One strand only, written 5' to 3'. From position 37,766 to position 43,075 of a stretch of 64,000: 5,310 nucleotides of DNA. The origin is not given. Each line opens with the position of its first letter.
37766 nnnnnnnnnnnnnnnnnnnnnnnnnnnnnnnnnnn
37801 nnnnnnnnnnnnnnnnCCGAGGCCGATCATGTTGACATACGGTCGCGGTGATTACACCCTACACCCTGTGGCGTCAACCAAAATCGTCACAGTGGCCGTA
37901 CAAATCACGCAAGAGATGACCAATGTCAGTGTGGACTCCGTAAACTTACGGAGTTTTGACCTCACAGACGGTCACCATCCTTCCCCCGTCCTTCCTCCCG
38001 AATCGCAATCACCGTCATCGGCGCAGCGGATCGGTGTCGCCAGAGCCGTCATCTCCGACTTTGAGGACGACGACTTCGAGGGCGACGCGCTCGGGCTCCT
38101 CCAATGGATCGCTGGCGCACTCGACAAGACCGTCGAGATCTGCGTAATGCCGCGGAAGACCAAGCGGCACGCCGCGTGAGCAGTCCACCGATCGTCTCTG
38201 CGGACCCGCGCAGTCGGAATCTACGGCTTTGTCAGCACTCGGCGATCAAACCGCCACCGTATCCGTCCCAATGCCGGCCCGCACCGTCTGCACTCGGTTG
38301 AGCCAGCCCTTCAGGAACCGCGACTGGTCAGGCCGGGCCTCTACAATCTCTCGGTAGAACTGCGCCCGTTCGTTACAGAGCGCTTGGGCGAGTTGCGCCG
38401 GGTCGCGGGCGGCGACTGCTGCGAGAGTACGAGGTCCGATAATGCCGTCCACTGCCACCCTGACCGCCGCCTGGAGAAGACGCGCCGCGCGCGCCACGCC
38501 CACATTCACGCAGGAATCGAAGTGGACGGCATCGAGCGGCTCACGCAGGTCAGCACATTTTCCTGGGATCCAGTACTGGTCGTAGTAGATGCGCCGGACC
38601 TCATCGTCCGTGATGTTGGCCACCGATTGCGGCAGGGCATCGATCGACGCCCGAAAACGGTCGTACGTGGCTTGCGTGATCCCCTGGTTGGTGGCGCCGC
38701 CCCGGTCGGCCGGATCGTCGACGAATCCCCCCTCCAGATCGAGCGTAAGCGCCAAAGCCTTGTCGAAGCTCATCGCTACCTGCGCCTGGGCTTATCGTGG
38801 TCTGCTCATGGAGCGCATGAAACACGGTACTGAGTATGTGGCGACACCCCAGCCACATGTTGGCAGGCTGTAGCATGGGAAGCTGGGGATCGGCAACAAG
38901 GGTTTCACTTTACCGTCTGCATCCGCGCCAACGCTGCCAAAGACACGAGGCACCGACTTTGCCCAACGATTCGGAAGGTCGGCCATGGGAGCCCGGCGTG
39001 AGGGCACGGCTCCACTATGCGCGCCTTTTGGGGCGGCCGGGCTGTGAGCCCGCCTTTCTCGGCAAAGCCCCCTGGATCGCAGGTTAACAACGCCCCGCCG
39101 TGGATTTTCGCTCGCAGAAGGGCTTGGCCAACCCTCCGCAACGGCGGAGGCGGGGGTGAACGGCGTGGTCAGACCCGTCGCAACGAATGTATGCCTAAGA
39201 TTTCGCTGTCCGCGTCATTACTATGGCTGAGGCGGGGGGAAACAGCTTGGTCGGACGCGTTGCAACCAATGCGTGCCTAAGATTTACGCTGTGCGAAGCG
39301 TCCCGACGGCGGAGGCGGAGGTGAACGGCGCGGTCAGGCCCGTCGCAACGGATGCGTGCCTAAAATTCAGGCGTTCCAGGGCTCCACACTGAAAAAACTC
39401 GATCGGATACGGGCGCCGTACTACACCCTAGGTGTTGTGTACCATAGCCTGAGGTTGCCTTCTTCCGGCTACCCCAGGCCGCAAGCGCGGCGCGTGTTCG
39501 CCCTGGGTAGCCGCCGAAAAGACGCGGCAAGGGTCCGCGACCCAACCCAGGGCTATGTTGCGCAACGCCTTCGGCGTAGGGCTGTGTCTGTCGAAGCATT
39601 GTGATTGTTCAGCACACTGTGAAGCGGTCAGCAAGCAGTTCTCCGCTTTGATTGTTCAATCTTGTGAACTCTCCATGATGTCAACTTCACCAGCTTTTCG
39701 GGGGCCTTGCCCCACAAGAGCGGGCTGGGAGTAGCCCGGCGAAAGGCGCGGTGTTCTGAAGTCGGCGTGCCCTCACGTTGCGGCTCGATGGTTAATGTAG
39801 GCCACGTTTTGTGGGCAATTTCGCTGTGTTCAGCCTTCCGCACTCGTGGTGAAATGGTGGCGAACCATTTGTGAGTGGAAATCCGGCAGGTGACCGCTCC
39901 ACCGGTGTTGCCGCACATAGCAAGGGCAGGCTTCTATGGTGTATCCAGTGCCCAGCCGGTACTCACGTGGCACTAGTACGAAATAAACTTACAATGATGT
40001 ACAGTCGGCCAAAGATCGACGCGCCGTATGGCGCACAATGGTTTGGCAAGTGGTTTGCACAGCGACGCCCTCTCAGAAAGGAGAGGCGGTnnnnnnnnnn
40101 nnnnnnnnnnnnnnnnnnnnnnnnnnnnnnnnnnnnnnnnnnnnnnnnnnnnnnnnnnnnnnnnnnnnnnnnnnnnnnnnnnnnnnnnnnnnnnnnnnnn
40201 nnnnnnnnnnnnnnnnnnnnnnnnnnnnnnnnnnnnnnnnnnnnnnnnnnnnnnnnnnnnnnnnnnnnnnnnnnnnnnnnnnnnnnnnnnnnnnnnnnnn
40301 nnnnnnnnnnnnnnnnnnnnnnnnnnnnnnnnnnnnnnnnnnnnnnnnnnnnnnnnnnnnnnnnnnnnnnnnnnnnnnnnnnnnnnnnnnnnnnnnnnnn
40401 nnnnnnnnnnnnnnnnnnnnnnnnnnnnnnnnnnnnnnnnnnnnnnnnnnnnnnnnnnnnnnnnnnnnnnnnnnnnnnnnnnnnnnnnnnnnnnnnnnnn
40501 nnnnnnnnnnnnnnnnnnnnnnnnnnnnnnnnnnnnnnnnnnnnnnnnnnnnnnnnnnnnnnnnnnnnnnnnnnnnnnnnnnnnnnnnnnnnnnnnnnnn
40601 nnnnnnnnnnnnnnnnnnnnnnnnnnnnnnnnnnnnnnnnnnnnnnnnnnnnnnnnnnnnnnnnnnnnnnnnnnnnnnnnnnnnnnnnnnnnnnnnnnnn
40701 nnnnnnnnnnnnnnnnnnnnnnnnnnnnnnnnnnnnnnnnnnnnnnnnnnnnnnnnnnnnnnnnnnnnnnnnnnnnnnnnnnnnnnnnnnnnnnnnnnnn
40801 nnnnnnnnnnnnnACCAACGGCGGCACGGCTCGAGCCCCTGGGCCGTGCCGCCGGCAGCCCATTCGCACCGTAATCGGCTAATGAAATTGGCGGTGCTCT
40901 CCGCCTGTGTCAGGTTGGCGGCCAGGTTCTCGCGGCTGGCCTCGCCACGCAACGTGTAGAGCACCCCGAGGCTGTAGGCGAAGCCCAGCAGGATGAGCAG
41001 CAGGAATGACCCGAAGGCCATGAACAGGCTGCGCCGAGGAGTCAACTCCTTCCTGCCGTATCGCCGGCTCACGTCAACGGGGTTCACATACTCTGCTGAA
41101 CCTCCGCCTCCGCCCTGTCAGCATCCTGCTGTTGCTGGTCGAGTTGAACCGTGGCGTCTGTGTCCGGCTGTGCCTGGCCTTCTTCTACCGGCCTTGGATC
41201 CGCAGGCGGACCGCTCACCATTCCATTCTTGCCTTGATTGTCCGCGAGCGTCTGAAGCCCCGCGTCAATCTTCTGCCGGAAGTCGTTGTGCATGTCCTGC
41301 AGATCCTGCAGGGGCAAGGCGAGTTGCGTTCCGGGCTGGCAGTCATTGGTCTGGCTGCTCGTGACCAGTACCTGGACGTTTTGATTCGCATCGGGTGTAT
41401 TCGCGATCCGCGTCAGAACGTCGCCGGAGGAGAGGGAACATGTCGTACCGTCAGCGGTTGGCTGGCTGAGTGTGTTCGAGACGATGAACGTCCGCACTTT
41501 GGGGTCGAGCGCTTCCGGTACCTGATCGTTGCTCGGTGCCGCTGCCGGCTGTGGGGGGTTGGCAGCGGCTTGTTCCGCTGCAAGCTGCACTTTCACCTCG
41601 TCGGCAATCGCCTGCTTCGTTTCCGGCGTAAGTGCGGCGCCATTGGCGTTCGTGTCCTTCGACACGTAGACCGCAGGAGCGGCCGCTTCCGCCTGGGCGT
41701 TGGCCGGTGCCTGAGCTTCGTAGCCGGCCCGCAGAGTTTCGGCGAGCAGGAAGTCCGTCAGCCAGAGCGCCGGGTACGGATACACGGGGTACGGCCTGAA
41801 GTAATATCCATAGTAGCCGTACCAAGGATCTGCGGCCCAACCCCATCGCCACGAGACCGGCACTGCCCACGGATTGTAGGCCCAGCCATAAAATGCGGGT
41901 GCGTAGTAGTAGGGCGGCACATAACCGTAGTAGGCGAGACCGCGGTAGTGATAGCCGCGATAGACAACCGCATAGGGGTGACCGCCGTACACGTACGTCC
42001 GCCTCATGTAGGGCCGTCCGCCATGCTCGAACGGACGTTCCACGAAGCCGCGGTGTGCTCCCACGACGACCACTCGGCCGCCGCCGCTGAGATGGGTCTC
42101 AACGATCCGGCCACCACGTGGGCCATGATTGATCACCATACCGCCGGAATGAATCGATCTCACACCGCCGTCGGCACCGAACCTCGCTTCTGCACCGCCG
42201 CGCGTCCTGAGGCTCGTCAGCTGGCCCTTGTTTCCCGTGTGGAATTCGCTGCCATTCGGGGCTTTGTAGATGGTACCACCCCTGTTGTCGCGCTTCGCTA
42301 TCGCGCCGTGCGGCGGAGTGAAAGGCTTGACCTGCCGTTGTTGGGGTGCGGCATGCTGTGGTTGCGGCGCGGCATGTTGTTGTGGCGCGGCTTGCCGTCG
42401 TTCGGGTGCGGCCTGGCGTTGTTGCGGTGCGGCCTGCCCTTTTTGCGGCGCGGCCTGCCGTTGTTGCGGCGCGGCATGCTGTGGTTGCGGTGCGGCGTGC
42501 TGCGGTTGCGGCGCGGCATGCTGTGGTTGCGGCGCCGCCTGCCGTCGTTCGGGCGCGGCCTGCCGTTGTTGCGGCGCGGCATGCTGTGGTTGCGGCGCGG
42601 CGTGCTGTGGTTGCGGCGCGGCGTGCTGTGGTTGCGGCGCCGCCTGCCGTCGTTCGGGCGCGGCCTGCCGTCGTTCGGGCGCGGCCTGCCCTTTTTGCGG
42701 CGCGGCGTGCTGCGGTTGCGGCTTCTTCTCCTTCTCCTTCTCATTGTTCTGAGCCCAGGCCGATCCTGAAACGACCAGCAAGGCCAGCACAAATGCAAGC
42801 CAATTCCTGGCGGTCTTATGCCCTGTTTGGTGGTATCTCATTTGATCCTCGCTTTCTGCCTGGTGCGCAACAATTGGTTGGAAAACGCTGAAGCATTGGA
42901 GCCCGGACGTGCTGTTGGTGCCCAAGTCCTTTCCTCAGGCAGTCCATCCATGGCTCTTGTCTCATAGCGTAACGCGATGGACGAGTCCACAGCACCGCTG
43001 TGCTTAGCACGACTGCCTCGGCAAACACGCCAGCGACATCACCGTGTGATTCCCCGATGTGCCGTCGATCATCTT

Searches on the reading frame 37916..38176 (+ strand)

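Call 45: search_protein_families(library=ncbifam, proteins=[window:37916-38176:+], max_evalue=1)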
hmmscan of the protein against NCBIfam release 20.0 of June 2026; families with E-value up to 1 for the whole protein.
seq(87 aa): 1 family
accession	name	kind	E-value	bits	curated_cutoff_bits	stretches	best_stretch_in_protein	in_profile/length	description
NF007271.0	PRK09726.1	equivalog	0.18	11.8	79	1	35-76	31-71/88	type II toxin-antitoxin system antitoxin HipB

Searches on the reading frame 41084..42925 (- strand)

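Call 12: search_protein_families(library=pfam, proteins=[window:41084-42925:-], max_evalue=0.01)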
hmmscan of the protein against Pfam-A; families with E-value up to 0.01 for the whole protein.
window:41084-42925:- (613 aa): 0 families

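Call 45: search_protein_families(library=ncbifam, proteins=[window:41084-42925:-], max_evalue=1)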
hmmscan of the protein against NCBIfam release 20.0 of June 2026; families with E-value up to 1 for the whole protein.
window:41084-42925:- (613 aa): 1 family
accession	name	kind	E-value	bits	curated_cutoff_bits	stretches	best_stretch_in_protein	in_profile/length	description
TIGR03490.1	Mycoplas_LppA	paralog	0.051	12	325.5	1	46-147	16-117/541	LppA family lipoprotein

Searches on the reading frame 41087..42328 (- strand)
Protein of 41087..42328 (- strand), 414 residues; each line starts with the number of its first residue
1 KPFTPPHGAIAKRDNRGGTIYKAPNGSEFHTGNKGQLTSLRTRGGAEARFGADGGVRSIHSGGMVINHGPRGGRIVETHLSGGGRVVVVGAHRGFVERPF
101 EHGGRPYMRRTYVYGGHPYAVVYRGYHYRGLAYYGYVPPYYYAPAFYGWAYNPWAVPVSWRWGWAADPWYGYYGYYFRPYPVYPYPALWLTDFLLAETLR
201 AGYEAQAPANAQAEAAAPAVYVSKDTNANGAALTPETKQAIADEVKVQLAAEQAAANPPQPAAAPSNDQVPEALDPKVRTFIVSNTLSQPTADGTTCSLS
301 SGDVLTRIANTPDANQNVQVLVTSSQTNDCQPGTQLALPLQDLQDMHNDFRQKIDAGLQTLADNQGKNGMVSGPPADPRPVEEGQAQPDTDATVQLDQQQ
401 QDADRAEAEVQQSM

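Call 64: find_homologous_proteins(query=window:41087-42328:-, max_evalue=1e-20)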
Query seq(414 aa) (414 aa): 1046 proteins with E <= 1e-20 among 8000 candidates; the best 120 are listed.
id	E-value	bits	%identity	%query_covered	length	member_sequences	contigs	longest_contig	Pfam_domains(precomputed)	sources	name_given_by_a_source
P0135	2.7e-283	957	100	100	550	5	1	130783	-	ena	-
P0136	3.2e-238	809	86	98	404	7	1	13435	-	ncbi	ncbi:MAG: hypothetical protein ACHQ4J_10625 [Candidatus Binatia bacterium]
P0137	1.2e-234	797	84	100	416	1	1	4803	-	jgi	-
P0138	5.5e-231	785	86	97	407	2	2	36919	-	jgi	jgi:hypothetical protein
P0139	5.6e-216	736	78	94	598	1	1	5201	-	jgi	-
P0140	6.3e-190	650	73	95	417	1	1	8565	-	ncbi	-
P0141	1.3e-166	573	62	95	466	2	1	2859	-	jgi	jgi:hypothetical protein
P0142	2.3e-162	559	62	100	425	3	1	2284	-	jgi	jgi:hypothetical protein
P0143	5.6e-161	554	62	100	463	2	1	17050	-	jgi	jgi:hypothetical protein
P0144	1.4e-160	553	57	99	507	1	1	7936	-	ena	-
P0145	5.0e-159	548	59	99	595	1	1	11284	-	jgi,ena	-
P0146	6.5e-159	548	61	99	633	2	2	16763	-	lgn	-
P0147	2.6e-158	546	62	98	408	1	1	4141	-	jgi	-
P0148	9.2e-155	534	76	76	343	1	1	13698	-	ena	-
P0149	6.1e-154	531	62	100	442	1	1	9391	-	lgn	-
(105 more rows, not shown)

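Call 65: find_encoding_contigs(protein=P0136, flank=6000, max_places=4)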
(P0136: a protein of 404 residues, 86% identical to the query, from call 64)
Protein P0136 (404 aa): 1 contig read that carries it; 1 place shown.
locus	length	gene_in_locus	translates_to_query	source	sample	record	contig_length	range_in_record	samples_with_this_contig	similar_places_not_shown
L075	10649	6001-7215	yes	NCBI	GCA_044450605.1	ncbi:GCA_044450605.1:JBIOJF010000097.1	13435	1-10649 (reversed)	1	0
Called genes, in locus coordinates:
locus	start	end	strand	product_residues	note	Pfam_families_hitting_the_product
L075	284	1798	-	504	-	PF13229:Beta_helix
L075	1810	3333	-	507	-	PF02415:Chlam_PMP (faint)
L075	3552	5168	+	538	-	-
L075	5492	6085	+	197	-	-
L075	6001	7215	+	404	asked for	-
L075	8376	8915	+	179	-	PF00526:Dicty_CTDC (weak)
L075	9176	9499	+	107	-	-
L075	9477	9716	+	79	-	PF02604:PhdYeFM_antitox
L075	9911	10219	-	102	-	PF01381:HTH_3 (weak)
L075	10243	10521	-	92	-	PF05015:HigB-like_toxin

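Call 66: find_encoding_contigs(protein=P0139, flank=6000, max_places=4)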
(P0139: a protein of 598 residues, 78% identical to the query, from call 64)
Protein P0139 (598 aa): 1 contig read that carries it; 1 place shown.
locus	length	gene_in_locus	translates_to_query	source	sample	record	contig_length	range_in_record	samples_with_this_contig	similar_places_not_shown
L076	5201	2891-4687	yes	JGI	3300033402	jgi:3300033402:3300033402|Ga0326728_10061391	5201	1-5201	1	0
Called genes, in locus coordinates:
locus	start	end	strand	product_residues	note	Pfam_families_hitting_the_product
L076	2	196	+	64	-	?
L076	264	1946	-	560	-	PF13490:zf-HC2 (weak), PF00089:Trypsin, PF13365:Trypsin_2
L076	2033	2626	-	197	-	PF04542:Sigma70_r2, PF08281:Sigma70_r4_2, PF04545:Sigma70_r4 (weak)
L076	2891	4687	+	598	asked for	-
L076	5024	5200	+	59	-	?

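Call 67: find_encoding_contigs(protein=P0140, flank=6000, max_places=4)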
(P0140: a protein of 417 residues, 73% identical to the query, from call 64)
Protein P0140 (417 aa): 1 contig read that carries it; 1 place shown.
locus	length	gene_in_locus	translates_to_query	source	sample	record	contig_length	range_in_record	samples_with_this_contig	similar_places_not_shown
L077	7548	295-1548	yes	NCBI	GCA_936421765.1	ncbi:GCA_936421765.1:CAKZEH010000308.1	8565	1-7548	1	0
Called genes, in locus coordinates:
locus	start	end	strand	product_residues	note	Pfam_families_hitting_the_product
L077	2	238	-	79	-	?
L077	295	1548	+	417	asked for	-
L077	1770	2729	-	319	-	PF13406:SLT_2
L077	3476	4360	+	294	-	PF00072:Response_reg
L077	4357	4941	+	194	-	PF13237:Fer4_10 (faint), PF14697:Fer4_21 (faint), PF13183:Fer4_8, PF13187:Fer4_9, PF13534:Fer4_17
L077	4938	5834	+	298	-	PF02754:CCG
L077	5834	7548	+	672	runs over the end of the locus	PF00890:FAD_binding_2, PF01266:DAO (weak), PF07992:Pyr_redox_2 (weak), PF12831:FAD_oxidored, PF13450:NAD_binding_8 (weak), PF12837:Fer4_6 (faint), PF12838:Fer4_7, PF13237:Fer4_10 (weak), +4 more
